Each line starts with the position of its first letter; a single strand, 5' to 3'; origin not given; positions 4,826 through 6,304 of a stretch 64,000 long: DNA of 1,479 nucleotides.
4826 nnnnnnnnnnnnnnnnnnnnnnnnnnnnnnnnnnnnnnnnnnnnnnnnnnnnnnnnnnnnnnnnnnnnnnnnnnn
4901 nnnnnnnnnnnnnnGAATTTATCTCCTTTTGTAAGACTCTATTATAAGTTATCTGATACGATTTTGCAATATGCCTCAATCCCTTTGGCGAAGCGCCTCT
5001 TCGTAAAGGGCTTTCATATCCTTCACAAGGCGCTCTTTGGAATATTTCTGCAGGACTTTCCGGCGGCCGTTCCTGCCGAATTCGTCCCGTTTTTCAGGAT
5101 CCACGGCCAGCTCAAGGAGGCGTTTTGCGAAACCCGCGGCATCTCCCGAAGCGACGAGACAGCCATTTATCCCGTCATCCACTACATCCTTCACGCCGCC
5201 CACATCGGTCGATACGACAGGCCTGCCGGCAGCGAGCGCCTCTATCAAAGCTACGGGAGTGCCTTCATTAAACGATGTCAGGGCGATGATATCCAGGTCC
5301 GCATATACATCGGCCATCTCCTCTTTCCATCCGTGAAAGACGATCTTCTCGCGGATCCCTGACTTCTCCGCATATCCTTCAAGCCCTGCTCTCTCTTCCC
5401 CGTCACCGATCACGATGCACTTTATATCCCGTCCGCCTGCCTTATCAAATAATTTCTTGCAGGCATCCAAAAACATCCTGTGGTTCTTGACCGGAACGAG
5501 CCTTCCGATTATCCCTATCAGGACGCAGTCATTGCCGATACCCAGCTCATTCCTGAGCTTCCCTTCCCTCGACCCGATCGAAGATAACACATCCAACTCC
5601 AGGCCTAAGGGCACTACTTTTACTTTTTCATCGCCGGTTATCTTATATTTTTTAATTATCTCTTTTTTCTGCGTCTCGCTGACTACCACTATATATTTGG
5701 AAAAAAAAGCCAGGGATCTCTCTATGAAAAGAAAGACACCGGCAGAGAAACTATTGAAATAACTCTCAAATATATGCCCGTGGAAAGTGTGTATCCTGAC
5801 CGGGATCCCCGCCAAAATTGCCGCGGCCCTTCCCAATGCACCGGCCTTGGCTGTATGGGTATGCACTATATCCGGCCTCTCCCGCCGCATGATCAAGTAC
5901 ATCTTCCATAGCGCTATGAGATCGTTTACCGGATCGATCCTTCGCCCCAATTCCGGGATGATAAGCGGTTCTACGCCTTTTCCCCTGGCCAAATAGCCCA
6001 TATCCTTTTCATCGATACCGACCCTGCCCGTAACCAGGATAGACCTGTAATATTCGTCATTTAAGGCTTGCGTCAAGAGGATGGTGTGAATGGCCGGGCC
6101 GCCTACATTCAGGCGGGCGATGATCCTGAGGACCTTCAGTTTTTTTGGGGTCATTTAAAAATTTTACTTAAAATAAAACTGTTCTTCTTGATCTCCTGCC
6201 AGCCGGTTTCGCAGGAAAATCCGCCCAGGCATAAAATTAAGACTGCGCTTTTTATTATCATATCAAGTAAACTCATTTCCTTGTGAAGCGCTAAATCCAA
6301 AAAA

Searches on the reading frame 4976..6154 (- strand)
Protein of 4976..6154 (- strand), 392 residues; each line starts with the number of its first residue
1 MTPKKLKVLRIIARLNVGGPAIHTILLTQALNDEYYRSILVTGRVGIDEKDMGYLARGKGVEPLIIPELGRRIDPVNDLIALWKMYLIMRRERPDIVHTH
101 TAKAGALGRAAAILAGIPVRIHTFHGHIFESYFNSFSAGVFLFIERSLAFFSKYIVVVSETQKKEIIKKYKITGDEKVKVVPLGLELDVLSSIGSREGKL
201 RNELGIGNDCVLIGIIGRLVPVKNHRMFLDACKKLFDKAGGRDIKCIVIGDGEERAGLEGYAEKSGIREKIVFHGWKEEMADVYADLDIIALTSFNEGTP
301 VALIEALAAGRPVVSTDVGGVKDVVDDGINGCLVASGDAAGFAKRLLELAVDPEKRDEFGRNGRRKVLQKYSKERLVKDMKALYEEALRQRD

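Call 7: search_protein_families(library=pfam, proteins=[window:4976-6154:-], max_evalue=0.001)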
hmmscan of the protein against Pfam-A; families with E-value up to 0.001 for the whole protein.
window:4976-6154:- (392 aa): 7 families
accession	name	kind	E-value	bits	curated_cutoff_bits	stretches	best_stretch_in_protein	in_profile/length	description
PF00534.26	Glycos_transf_1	-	7.6e-37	126.9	26.4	1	200-365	5-171/172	Glycosyl transferases group 1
PF13692.12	Glyco_trans_1_4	-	3.4e-35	121.8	27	1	212-350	3-140/142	Glycosyl transferases group 1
PF13439.12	Glyco_transf_4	-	5.4e-23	82.3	28.5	1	17-188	1-169/170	Glycosyltransferase Family 4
PF13579.12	Glyco_trans_4_4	-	2.2e-17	64.3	29.7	1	18-184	1-158/158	Glycosyl transferase 4-like domain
PF13524.12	Glyco_trans_1_2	-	8.7e-10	39.1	25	1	242-379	13-141/144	Glycosyl transferase-like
PF13477.12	Glyco_trans_4_2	-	4.3e-08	33.9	23.4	1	22-136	11-119/139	Glycosyl transferase 4-like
PF20706.3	GT4-conflict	-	5.1e-05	22.9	26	1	209-328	198-323/385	Family 4 Glycosyltransferase in conflict systems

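Call 74: search_protein_families(library=ncbifam, proteins=[window:4976-6154:-], max_evalue=0.00001)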
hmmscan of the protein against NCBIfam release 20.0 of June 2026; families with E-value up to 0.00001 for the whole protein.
window:4976-6154:- (392 aa): 36 families (the best 25 are shown)
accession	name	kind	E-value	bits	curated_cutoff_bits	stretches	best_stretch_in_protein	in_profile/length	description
TIGR03088.1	stp2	hypoth_equivalog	2.7e-55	187.9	409.05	1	7-388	3-374/374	TIGR03088 family PEP-CTERM/XrtA system glycosyltransferase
TIGR03449.1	mycothiol_MshA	equivalog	2.8e-32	112.1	462.5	1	93-389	102-405/406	D-inositol-3-phosphate glycosyltransferase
NF041876.1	EPS_EpsE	equivalog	7.8e-32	111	400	1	152-375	162-384/389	exopolysaccharide biosynthesis GT4 family glycosyltransferase EpsE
TIGR03999.1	thiol_BshA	equivalog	1.4e-30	106.5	273.7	1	78-388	69-374/375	N-acetyl-alpha-D-glucosaminyl L-malate synthase BshA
TIGR04063.1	stp3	hypoth_equivalog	5.4e-28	98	442.05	1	87-388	86-396/397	TIGR04063 family PEP-CTERM/XrtA system glycosyltransferase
NF047684.1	TeichurnBiosyTuaC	equivalog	3.5e-27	95.3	550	1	93-388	108-390/391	teichuronic acid biosynthesis protein TuaC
NF038229.1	Glyco4_Geo_Pelo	equivalog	9.3e-24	84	400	1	88-388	50-337/338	GPMC system family 4 glycosyltransferase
TIGR02149.1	glgA_Coryne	subfamily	8.1e-23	81.2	302.4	1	77-386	65-389/391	glycogen synthase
TIGR04157.1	glyco_rSAM_CFB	subfamily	1.4e-21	77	400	1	152-384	170-406/406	TIGR04157 family glycosyltransferase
NF007396.0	PRK09922.1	equivalog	1.9e-20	73.1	385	1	241-351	211-325/361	lipopolysaccharide 1,6-galactosyltransferase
NF038011.1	PelF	equivalog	3e-20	72.7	100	1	152-384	258-489/489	GT4 family glycosyltransferase PelF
NF050056.1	ProtGlycPglH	equivalog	4.9e-20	71.9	600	1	213-377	182-343/354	GalNAc-alpha-(1->4)-GalNAc-alpha-(1->3)-diNAcBac-PP-undecaprenol alpha-1,4-N-acetyl-D-galactosaminyltransferase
NF047880.1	glyco_SdgA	exception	3e-19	69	800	1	115-379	237-482/488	serine-aspartate repeat adhesin O-glycosyltransferase SdgA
NF049988.1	MGlcDAGSynMgs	equivalog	4.3e-18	65.9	400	1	79-389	71-389/398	alpha-monoglucosyldiacylglycerol synthase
NF038298.1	EPS_HpsO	equivalog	2.4e-17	62.8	575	1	156-386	150-386/388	hormogonium polysaccharide biosynthesis glycosyltransferase HpsO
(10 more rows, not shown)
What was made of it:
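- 4976..6154 (-): Canonical GT4 glycosyltransferase of the conserved module. Pfam and NCBIfam (calls 7, 74).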
